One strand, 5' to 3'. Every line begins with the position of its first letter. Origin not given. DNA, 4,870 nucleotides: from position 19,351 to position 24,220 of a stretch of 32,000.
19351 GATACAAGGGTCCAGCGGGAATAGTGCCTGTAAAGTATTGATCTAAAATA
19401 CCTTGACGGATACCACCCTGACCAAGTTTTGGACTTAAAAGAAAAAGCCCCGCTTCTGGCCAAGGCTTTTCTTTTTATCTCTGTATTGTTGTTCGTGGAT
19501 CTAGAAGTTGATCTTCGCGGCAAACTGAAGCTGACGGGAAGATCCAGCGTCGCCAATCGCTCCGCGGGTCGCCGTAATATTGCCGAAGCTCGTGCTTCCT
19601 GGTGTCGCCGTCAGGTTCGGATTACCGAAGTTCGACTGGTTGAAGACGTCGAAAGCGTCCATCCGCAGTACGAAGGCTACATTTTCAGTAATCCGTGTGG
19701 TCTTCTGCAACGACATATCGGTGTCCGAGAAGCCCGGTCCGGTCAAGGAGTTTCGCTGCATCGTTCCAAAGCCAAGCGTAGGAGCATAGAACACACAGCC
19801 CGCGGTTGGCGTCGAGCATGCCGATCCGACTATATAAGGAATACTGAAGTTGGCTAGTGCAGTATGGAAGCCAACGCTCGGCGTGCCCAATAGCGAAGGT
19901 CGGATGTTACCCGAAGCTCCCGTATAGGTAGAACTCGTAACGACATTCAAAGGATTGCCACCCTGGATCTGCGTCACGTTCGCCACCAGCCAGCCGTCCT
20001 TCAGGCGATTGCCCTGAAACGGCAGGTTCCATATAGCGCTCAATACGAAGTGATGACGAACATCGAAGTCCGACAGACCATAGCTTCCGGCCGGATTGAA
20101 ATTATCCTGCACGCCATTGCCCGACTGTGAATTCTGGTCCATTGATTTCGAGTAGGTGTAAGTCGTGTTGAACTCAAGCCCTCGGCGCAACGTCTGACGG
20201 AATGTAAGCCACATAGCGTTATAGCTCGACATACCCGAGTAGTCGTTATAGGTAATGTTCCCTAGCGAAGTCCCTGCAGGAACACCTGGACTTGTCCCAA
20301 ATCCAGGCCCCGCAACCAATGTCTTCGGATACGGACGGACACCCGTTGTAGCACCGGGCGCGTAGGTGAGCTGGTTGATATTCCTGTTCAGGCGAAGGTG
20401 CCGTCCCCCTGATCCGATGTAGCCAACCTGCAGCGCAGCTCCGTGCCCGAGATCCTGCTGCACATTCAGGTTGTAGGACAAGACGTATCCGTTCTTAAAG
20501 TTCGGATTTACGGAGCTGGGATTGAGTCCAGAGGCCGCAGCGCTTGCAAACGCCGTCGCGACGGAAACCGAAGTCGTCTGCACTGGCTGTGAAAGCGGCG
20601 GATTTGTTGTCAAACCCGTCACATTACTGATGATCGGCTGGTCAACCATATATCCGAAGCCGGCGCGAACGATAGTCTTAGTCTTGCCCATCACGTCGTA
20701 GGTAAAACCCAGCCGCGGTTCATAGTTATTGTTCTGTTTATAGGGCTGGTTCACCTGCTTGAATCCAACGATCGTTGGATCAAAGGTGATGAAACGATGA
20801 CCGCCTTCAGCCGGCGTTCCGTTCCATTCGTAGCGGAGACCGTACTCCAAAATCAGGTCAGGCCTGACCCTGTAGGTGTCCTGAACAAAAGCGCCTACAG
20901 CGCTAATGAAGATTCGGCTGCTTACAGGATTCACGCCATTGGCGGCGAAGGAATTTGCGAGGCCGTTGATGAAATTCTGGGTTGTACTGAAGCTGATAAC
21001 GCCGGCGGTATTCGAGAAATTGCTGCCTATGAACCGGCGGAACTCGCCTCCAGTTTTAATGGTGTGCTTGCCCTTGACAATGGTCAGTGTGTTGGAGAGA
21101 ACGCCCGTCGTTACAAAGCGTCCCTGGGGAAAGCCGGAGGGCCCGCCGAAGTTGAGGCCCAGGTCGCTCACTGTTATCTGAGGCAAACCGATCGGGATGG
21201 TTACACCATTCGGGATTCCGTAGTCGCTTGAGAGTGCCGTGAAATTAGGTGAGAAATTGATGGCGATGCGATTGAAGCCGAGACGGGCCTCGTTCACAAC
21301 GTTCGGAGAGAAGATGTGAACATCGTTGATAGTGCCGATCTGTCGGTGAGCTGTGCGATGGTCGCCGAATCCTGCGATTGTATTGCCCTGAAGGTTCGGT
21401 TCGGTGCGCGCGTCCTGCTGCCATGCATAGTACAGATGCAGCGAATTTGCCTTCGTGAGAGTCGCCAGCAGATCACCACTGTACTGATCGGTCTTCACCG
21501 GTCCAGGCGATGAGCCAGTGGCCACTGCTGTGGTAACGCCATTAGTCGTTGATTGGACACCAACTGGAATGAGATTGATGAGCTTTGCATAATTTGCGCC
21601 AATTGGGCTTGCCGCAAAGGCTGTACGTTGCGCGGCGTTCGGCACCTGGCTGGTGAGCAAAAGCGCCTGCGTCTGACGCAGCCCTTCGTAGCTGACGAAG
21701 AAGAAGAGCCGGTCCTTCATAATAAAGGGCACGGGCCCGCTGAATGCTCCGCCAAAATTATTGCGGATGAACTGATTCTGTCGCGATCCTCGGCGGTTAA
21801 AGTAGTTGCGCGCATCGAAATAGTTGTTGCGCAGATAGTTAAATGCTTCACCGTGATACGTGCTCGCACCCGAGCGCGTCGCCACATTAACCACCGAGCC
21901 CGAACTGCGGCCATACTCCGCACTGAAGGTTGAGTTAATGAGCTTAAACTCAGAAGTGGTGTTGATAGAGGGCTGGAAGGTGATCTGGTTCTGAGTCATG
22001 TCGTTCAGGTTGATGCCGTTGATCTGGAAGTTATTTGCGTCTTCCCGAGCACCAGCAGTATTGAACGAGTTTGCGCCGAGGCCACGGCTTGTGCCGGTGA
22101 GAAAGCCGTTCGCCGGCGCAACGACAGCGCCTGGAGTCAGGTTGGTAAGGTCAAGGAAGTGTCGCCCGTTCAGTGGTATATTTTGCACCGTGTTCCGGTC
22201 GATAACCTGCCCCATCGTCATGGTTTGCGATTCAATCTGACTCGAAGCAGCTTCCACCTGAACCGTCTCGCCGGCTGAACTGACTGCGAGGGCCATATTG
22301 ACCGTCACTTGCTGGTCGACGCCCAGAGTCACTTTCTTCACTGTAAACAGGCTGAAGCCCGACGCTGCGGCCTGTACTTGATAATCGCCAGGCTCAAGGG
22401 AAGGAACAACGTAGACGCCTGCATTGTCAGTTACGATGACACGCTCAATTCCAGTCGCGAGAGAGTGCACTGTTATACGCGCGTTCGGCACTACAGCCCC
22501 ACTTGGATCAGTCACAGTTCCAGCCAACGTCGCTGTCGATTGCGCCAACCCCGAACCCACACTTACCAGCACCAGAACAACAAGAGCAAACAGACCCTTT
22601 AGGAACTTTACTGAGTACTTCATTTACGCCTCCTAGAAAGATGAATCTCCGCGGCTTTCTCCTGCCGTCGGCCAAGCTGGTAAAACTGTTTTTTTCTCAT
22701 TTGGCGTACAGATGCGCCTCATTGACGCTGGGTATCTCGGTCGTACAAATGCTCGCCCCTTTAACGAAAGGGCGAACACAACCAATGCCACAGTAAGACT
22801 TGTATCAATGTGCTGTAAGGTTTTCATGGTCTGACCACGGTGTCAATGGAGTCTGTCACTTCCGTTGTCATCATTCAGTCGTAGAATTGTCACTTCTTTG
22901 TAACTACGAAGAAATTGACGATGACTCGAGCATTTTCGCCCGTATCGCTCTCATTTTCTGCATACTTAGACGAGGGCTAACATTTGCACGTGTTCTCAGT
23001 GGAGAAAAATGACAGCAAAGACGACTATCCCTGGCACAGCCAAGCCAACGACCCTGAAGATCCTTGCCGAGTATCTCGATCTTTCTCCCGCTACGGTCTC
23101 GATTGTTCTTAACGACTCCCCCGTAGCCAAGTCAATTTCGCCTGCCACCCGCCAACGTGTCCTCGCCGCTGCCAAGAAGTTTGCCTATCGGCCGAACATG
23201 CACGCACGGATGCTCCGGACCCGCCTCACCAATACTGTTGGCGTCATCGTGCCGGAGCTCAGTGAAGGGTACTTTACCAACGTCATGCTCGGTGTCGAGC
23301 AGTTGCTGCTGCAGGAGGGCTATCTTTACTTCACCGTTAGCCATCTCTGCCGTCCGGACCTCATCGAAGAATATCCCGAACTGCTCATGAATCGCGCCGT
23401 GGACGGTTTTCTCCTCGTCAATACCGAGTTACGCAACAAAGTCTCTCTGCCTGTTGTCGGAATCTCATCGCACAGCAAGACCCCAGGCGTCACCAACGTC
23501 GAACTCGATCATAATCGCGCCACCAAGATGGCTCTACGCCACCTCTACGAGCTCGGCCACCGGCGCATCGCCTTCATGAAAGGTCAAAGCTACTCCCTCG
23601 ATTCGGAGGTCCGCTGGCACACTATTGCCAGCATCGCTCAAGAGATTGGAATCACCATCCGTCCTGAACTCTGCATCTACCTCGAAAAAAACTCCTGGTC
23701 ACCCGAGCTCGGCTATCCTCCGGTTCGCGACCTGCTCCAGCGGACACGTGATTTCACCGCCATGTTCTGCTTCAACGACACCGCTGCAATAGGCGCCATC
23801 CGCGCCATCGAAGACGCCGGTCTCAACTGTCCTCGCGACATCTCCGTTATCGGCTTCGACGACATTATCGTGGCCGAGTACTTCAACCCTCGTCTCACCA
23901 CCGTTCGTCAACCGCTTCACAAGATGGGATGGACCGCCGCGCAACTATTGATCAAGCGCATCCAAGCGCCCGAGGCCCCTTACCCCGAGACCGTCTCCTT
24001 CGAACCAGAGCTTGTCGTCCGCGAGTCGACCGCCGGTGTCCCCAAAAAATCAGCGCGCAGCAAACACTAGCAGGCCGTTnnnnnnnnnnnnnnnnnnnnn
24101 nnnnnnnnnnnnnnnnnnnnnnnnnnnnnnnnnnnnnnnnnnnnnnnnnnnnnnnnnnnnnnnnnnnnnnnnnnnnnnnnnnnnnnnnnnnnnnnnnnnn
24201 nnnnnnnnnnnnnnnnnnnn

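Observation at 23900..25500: Strand compositional asymmetry flips (top strand C/A-rich to G/T-rich), centred inside the MFS gene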

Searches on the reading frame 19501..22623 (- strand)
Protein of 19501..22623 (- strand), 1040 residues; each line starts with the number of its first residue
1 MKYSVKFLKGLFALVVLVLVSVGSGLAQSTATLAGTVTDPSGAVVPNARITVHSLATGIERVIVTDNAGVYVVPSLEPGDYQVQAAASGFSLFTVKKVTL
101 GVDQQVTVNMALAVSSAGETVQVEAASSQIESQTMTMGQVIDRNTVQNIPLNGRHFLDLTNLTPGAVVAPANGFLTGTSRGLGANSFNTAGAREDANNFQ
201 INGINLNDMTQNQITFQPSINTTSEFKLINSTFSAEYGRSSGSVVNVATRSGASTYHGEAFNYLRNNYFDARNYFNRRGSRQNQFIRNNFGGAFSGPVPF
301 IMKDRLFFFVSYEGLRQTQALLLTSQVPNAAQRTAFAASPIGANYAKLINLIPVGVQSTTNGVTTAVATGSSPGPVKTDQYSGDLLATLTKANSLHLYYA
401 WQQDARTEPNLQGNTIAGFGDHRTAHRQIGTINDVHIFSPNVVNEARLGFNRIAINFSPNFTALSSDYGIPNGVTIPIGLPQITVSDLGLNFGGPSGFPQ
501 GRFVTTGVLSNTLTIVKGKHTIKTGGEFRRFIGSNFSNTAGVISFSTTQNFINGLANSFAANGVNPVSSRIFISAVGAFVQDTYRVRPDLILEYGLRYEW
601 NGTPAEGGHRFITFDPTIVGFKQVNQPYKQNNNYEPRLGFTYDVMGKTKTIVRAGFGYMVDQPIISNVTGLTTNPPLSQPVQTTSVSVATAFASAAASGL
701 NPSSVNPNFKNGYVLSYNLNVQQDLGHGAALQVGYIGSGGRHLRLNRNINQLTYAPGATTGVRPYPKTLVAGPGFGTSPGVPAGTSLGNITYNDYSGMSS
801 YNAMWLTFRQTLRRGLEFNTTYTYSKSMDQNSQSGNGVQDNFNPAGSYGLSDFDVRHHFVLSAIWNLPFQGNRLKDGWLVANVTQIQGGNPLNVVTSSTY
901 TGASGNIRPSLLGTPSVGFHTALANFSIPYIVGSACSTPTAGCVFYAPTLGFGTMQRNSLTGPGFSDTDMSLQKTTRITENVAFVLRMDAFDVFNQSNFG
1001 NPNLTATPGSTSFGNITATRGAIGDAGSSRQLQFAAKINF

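Call 8: search_protein_families(library=pfam, proteins=[window:19501-22623:-])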
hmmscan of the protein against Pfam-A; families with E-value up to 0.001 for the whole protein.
window:19501-22623:- (1040 aa): 3 families
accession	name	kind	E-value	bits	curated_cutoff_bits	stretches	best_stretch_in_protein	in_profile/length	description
PF25183.1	OMP_b-brl_4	-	4.6e-159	531.9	30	1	248-1033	1-838/838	Outer membrane beta barrel domain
PF13620.12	CarboxypepD_reg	-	1.3e-19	70.8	32.3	1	32-112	1-81/82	Carboxypeptidase regulatory-like domain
PF13715.12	CarbopepD_reg_2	-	0.00036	20.9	32.2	1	34-115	2-79/88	CarboxypepD_reg-like domain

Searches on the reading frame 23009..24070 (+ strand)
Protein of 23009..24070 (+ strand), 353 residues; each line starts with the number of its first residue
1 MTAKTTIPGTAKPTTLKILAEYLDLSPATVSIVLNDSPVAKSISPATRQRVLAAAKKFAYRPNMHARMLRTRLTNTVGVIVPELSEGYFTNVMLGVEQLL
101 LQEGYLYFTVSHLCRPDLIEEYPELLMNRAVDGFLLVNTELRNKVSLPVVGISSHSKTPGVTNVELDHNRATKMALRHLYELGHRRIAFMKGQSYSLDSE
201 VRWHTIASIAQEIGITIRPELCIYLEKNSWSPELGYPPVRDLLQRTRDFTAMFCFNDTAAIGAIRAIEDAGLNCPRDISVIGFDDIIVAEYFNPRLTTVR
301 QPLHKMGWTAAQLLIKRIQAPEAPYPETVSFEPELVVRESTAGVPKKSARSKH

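Call 8: search_protein_families(library=pfam, proteins=[window:23009-24070:+])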
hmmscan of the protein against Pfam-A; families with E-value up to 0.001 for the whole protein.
window:23009-24070:+ (353 aa): 4 families
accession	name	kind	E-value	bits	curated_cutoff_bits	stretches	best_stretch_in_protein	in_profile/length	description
PF13377.12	Peripla_BP_3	-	4.4e-33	115.1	26.5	1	177-341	2-167/167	Periplasmic binding protein-like domain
PF00532.27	Peripla_BP_1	-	4.2e-21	76.1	22.2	1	75-320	2-263/281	Periplasmic binding proteins and sugar binding domain of LacI family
PF00356.27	LacI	-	3.7e-09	36.7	27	1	20-63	6-46/46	Bacterial regulatory proteins, lacI family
PF13407.12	Peripla_BP_4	-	5.6e-09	36.4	35.1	1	148-285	82-218/258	Periplasmic binding protein domain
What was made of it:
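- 23009..24070 (+): LacI-family regulator, the last gene with clear left-arm composition. Pfam in call 8.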
